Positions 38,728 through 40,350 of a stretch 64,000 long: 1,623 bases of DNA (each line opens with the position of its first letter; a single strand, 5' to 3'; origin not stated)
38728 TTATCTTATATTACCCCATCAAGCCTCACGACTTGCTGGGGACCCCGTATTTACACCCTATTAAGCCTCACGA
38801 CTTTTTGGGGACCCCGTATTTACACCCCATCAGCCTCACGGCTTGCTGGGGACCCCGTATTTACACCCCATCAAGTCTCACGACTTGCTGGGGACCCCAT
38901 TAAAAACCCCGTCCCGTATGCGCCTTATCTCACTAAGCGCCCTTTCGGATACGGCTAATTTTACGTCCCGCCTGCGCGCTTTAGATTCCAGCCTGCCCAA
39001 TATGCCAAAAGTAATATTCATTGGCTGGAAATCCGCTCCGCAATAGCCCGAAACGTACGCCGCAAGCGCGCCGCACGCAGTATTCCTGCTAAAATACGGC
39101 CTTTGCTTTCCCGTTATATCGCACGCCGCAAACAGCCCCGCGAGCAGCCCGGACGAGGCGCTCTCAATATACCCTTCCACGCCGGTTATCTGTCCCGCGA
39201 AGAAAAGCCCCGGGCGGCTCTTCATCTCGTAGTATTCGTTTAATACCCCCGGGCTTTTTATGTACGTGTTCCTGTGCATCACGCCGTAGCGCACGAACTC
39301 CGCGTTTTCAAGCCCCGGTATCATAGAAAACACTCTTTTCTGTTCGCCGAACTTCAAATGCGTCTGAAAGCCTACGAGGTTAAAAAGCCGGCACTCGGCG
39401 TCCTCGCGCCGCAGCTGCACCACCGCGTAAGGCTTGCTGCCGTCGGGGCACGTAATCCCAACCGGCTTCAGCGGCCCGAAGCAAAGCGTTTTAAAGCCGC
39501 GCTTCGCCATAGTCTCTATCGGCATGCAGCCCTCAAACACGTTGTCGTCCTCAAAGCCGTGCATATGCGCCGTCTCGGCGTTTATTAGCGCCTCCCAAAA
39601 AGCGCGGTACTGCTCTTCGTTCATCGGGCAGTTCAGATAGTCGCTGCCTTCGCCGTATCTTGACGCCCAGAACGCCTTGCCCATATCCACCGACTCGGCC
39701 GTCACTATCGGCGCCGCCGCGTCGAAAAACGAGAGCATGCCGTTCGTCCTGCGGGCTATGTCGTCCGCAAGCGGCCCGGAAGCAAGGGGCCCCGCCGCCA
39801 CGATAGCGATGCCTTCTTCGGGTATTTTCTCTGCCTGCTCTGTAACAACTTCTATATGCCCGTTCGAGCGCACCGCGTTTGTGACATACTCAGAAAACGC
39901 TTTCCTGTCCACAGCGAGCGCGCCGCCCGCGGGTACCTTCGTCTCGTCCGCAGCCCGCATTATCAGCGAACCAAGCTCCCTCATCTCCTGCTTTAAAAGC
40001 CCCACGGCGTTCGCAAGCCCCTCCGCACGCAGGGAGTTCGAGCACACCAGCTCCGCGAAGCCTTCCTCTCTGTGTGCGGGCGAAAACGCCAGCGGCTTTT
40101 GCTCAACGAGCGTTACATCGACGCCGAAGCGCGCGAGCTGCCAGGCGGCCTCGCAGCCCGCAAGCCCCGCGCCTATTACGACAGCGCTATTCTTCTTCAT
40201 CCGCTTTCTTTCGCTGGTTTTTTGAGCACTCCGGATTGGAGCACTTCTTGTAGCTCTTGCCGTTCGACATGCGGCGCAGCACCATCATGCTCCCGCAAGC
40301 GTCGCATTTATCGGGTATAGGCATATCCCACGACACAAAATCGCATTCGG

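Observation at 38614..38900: Very dense, polar family of ~40-bp hairpin repeats (REP/BIME-like) that I do not recognise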

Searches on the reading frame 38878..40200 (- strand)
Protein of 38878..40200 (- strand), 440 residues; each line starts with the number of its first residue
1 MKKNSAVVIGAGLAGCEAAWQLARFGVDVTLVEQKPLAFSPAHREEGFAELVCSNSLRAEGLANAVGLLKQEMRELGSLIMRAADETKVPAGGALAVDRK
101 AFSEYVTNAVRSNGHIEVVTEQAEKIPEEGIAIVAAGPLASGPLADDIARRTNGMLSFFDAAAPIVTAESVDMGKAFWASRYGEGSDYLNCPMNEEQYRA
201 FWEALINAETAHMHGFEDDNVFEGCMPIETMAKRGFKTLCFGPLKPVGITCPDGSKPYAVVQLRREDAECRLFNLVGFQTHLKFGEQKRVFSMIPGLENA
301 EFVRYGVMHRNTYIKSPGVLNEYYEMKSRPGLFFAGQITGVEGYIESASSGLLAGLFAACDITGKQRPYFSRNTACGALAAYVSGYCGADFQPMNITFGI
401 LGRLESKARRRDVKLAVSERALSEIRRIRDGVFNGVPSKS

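Call 20: search_protein_families(library=ncbifam, proteins=[window:38878-40200:-], max_evalue=0.00001)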
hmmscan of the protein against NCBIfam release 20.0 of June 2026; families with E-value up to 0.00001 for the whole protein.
window:38878-40200:- (440 aa): 7 families
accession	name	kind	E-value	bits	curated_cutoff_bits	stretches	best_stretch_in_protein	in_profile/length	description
NF003739.0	PRK05335.1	equivalog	9.9e-186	617.8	262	1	3-428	3-434/441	methylenetetrahydrofolate--tRNA-(uracil(54)-C(5))-methyltransferase (FADH(2)-oxidizing) TrmFO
TIGR00137.1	gid_trmFO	equivalog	8.9e-172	571.7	428.65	1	7-429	4-430/433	FADH(2)-oxidizing methylenetetrahydrofolate--tRNA-(uracil(54)-C(5))-methyltransferase TrmFO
TIGR00136.1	mnmG_gidA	equivalog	5.6e-22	77.8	524.85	1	274-375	302-402/616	tRNA uridine-5-carboxymethylaminomethyl(34) synthesis enzyme MnmG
NF049967.1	QhpG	equivalog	5.6e-10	38.7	240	1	7-126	2-110/423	flavin-dependent monooxygenase QhpG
TIGR02032.1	GG-red-SF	subfamily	4.6e-08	33.1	158.8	1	7-129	4-120/297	geranylgeranyl reductase family protein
TIGR03197.1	MnmC_Cterm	equivalog_domain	2.4e-06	26.9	174.2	1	6-36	2-32/400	FAD-dependent 5-carboxymethylaminomethyl-2-thiouridine(34) oxidoreductase MnmC1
NF002480.1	PRK01747.1-1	equivalog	3.3e-06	25.8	540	1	3-36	248-281/645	bifunctional tRNA (5-methylaminomethyl-2-thiouridine)(34)-methyltransferase MnmC2/FAD-dependent 5-carboxymethylaminomethyl-2-thiouridine(34)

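Call 23: find_encoding_contigs(protein=window:38878-40200:-, flank=10000, max_places=6)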
Protein window:38878-40200:- (440 aa): 5 contigs read that carry it; 4 places shown.
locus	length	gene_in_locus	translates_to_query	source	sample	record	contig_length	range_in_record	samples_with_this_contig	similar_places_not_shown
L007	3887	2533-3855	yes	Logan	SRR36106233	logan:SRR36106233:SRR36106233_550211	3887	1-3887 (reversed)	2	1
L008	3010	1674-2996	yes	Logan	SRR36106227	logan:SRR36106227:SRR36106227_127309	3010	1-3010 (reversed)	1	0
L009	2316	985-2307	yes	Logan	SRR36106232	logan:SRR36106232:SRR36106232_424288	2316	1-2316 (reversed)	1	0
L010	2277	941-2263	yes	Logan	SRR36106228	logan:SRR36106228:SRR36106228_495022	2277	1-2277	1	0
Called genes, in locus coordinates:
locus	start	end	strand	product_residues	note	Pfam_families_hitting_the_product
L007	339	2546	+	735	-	PF01751:Toprim, PF01131:Topoisom_bac, PF01396:Zn_ribbon_Top1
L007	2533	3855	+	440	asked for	PF00070:Pyr_redox (weak), PF00890:FAD_binding_2 (faint), PF01134:GIDA, PF01266:DAO (weak), PF07992:Pyr_redox_2 (weak), PF13450:NAD_binding_8 (weak)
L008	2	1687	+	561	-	?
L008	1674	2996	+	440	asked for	PF00070:Pyr_redox (weak), PF00890:FAD_binding_2 (faint), PF01134:GIDA, PF01266:DAO (weak), PF07992:Pyr_redox_2 (weak), PF13450:NAD_binding_8 (weak)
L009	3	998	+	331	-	?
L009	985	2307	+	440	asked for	PF00070:Pyr_redox (weak), PF00890:FAD_binding_2 (faint), PF01134:GIDA, PF01266:DAO (weak), PF07992:Pyr_redox_2 (weak), PF13450:NAD_binding_8 (weak)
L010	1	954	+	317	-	?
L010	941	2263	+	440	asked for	PF00070:Pyr_redox (weak), PF00890:FAD_binding_2 (faint), PF01134:GIDA, PF01266:DAO (weak), PF07992:Pyr_redox_2 (weak), PF13450:NAD_binding_8 (weak)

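Call 76: find_homologous_proteins(query=window:38878-40200:-, max_evalue=1e-100)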
Query window:38878-40200:- (440 aa): 8000 proteins with E <= 1e-100 among 8000 candidates; the best 120 are listed.
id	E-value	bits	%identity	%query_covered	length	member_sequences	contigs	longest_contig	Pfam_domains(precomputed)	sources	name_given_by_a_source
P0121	1.2e-291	985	100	99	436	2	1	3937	PF01266.31,PF13450.13,PF00890.31,PF07992.21,PF00070.34,PF01134.29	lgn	-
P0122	6.1e-276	933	93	99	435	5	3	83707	PF01266.31,PF13450.13,PF00890.31,PF07992.21,PF00070.34,PF01134.29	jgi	jgi:methylenetetrahydrofolate--tRNA-(uracil-5-)-methyltransferase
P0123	5.9e-267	903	90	98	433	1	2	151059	PF01266.31,PF13450.13,PF00890.31,PF07992.21,PF00070.34,PF01134.29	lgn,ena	-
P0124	1.1e-266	902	90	98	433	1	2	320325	PF01266.31,PF13450.13,PF07992.21,PF00070.34,PF01134.29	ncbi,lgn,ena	-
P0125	2.0e-266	901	90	98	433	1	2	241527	PF01266.31,PF13450.13,PF07992.21,PF00070.34,PF01134.29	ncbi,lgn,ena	-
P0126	7.7e-266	900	89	98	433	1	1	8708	PF01266.31,PF13450.13,PF07992.21,PF00070.34,PF01134.29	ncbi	-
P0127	1.4e-265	899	90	98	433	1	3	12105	PF01266.31,PF13450.13,PF07992.21,PF00070.34,PF01134.29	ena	-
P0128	1.9e-244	829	85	98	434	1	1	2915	PF01266.31,PF13450.13,PF00890.31,PF07992.21,PF00070.34,PF01134.29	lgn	-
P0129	7.1e-244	827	83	96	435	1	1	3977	PF01266.31,PF01134.29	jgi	jgi:methylenetetrahydrofolate--tRNA-(uracil-5-)-methyltransferase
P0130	2.0e-241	819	82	99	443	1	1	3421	PF01266.31,PF13450.13,PF00890.31,PF07992.21,PF00070.34,PF01134.29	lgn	-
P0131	4.9e-240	815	82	97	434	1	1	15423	PF01266.31,PF13450.13,PF07992.21,PF01134.29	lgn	-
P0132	2.2e-235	799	79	99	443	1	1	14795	PF01266.31,PF13450.13,PF07992.21,PF01134.29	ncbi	-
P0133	9.7e-235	797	82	96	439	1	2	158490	PF01266.31,PF13450.13,PF01134.29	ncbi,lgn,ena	-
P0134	2.5e-234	796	80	98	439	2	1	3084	PF01266.31,PF13450.13,PF01134.29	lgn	-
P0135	9.6e-232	787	79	98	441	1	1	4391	PF01266.31,PF13450.13,PF00890.31,PF07992.21,PF01134.29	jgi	jgi:methylenetetrahydrofolate--tRNA-(uracil-5-)-methyltransferase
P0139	2.9e-215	733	76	98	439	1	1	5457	PF01266.31,PF13450.13,PF07992.21,PF01134.29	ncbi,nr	ncbi:MAG: methylenetetrahydrofolate--tRNA-(uracil(54)-C(5))-methyltransferase (FADH(2)-oxidizing) Tr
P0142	4.9e-209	712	73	98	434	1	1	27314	PF01266.31,PF13450.13,PF01134.29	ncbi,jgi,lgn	ncbi:MAG: methylenetetrahydrofolate--tRNA-(uracil(54)-C(5))-methyltransferase (FADH(2)-oxidizing) Tr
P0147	1.8e-204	697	71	99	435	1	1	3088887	PF01266.31,PF13450.13,PF01134.29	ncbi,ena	-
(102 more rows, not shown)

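Call 77: find_encoding_contigs(protein=P0122, flank=10000, max_places=1)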
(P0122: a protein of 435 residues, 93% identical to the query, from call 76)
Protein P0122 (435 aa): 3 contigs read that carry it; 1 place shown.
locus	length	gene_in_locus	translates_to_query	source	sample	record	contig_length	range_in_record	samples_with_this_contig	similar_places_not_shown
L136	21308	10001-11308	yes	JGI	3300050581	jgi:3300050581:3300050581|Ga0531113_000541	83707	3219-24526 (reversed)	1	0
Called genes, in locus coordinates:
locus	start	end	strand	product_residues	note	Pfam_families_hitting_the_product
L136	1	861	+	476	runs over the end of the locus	-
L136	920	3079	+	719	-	PF02366:PMT, PF13231:PMT_2, PF16192:PMT_4TMC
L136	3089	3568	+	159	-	PF04138:GtrA_DPMS_TM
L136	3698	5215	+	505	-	PF05362:Lon_C (weak), PF13541:ChlI, PF00158:Sigma54_activat (weak), PF01078:Mg_chelatase, PF00004:AAA (faint), PF07728:AAA_5, PF00493:MCM (weak), PF13335:Mg_chelatase_C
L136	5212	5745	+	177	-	PF01613:Flavin_Reduct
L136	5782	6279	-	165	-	-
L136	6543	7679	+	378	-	PF02481:DNA_processg_A, PF18306:LDcluster4 (weak), PF17782:WHD_DprA (weak)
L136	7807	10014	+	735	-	PF01751:Toprim, PF01131:Topoisom_bac, PF01396:Zn_ribbon_Top1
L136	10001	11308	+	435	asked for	PF00070:Pyr_redox (weak), PF00890:FAD_binding_2 (weak), PF01134:GIDA, PF01266:DAO (weak), PF07992:Pyr_redox_2 (weak), PF13450:NAD_binding_8 (weak)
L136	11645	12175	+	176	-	PF00227:Proteasome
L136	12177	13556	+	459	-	PF01078:Mg_chelatase (faint), PF00004:AAA (weak), PF07728:AAA_5 (weak), PF07724:AAA_2, PF00004:AAA (weak)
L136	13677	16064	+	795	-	PF00483:NTP_transferase, PF12804:NTP_transf_3 (weak), PF00132:Hexapep (faint), PF02878:PGM_PMM_I (faint), PF25084:LbH_EIF2B, PF25087:GMPPB_C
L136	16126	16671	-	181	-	-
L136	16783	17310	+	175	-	PF00376:MerR, PF13411:MerR_1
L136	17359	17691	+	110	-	PF07883:Cupin_2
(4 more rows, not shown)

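Call 78: find_encoding_contigs(protein=P0124, flank=10000, max_places=1)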
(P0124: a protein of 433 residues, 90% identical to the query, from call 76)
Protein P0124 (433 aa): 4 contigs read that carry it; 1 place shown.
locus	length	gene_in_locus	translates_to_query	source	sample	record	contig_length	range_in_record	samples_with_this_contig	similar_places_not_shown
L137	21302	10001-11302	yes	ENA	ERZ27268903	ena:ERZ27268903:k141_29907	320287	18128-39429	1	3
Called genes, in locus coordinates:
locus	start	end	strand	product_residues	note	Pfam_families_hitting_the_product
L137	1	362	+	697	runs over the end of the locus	PF02366:PMT, PF13231:PMT_2, PF16192:PMT_4TMC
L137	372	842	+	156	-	PF04138:GtrA_DPMS_TM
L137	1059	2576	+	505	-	PF13541:ChlI, PF00158:Sigma54_activat (weak), PF00493:MCM, PF01078:Mg_chelatase, PF00004:AAA (faint), PF07728:AAA_5, PF13335:Mg_chelatase_C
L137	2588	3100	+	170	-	PF01613:Flavin_Reduct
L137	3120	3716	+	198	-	-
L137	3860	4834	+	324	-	PF00294:PfkB, PF08543:Phos_pyr_kin (weak)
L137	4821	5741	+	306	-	PF04227:Indigoidine_A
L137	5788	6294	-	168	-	-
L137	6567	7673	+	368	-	PF02481:DNA_processg_A, PF17782:WHD_DprA (weak)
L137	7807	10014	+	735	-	PF01751:Toprim, PF01131:Topoisom_bac, PF01396:Zn_ribbon_Top1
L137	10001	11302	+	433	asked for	PF00070:Pyr_redox (faint), PF01134:GIDA, PF01266:DAO (weak), PF07992:Pyr_redox_2 (weak), PF13450:NAD_binding_8 (faint)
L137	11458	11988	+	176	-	PF00227:Proteasome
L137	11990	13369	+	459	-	PF01078:Mg_chelatase (faint), PF10431:ClpB_D2-small (faint), PF00004:AAA (weak), PF07728:AAA_5 (weak), PF07724:AAA_2, PF00004:AAA (weak)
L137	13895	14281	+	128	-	PF03965:Penicillinase_R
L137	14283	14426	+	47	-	-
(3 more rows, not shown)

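Call 79: find_encoding_contigs(protein=P0133, flank=10000, max_places=1)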
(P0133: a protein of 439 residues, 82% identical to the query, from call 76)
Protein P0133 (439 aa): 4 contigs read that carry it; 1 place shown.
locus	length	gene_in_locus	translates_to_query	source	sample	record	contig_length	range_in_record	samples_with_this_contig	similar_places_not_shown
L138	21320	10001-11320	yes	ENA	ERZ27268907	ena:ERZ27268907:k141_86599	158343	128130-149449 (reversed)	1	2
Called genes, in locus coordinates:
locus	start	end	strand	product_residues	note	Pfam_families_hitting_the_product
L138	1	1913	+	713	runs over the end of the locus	PF07494:Reg_prop (faint), PF08450:SGL (faint), PF06739:SBBP (faint), PF17164:DUF5122 (faint), PF14517:Tachylectin (faint), PF01436:NHL (faint)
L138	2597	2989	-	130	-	PF23984:DUF7307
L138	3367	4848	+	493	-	PF05598:DUF772, PF01609:DDE_Tnp_1, PF13751:DDE_Tnp_1_6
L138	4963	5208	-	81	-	-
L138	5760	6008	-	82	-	-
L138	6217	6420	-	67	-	-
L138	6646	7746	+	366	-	PF02481:DNA_processg_A, PF17782:WHD_DprA (weak)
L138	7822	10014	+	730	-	PF01751:Toprim, PF01131:Topoisom_bac, PF01396:Zn_ribbon_Top1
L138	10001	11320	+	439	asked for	PF01134:GIDA, PF01266:DAO (weak), PF13450:NAD_binding_8 (faint)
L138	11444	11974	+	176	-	PF00227:Proteasome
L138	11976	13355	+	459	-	PF01078:Mg_chelatase (faint), PF00004:AAA (weak), PF07728:AAA_5 (weak), PF07724:AAA_2, PF00004:AAA (weak), PF10431:ClpB_D2-small (faint)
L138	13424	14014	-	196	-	PF13302:Acetyltransf_3, PF13420:Acetyltransf_4, PF00583:Acetyltransf_1, PF13673:Acetyltransf_10, PF13508:Acetyltransf_7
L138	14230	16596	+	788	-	PF00483:NTP_transferase, PF12804:NTP_transf_3 (weak), PF00132:Hexapep (faint), PF25084:LbH_EIF2B, PF25087:GMPPB_C, PF24894:Hexapep_GlmU (weak)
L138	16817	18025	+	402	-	PF00999:Na_H_Exchanger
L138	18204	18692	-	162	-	-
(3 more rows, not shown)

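Call 86: list_cluster_members(proteins=[P0124, P0125, P0133, P0139, P0142, P0147])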
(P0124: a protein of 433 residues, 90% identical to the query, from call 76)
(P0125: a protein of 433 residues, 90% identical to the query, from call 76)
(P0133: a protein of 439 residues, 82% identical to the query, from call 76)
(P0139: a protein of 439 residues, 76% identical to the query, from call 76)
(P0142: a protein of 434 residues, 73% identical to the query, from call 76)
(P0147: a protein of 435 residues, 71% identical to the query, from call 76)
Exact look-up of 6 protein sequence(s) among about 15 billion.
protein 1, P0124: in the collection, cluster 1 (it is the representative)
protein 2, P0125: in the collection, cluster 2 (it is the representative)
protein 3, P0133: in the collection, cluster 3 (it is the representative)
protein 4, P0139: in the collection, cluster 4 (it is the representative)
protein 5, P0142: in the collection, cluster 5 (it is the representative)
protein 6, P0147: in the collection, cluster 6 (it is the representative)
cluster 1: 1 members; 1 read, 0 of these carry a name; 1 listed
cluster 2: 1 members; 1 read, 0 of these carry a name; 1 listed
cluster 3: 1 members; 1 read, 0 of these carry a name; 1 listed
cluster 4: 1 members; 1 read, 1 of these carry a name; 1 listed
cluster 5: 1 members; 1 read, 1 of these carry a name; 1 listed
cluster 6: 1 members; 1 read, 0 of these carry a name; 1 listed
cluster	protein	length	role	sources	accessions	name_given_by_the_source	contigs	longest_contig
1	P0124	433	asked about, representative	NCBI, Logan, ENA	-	-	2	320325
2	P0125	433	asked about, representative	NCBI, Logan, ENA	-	-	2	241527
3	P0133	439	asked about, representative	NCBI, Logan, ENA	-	-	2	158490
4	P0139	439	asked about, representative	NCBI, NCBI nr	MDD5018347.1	MAG: methylenetetrahydrofolate--tRNA-(uracil(54)-C(5))-methyltransferase ... | methylenetetrahydrofolate--tRNA-(uracil(54)-C(5))-methyltransferase (FADH(2)-oxidizing) ...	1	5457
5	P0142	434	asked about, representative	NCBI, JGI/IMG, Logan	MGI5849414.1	MAG: methylenetetrahydrofolate--tRNA-(uracil(54)-C(5))-methyltransferase ... | methylenetetrahydrofolate--tRNA-(uracil-5-)-methyltransferase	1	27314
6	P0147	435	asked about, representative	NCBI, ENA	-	-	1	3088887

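Call 91: find_encoding_contigs(protein=P0147, flank=10000, max_places=1)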
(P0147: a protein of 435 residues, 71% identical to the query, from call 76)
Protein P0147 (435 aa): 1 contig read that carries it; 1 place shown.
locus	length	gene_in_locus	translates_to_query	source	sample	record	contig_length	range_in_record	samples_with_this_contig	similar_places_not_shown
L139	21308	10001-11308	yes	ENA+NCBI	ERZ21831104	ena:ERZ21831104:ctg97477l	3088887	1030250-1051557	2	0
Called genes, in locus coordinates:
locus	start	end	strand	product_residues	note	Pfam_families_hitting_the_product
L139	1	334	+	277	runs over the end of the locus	PF01926:MMR_HSR1, PF02421:FeoB_N (weak)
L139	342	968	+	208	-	PF01351:RNase_HII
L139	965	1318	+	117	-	PF02021:UPF0102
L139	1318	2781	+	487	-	PF03155:Alg6_Alg8 (faint), PF13231:PMT_2 (weak)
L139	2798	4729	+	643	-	PF13231:PMT_2, PF02366:PMT, PF16192:PMT_4TMC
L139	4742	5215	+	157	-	PF04138:GtrA_DPMS_TM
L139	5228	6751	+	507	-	PF05362:Lon_C (weak), PF13541:ChlI, PF01078:Mg_chelatase, PF00158:Sigma54_activat (faint), PF00004:AAA (faint), PF07728:AAA_5, PF00493:MCM (weak), PF13335:Mg_chelatase_C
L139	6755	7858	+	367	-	PF02481:DNA_processg_A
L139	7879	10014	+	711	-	PF01751:Toprim, PF01131:Topoisom_bac, PF01396:Zn_ribbon_Top1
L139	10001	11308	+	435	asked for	PF01134:GIDA, PF01266:DAO (weak), PF13450:NAD_binding_8 (weak)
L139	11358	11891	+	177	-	PF00227:Proteasome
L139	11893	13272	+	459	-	PF01078:Mg_chelatase (faint), PF00004:AAA (weak), PF07728:AAA_5 (weak), PF07724:AAA_2, PF00004:AAA (weak)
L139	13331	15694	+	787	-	PF00483:NTP_transferase, PF00132:Hexapep (faint), PF25084:LbH_EIF2B, PF25087:GMPPB_C, PF02878:PGM_PMM_I (weak)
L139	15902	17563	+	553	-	PF00753:Lactamase_B, PF12706:Lactamase_B_2, PF22505:RNase_J_b_CASP, PF07521:RMMBL, PF17770:RNase_J_C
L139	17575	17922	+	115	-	PF06133:Com_YlbF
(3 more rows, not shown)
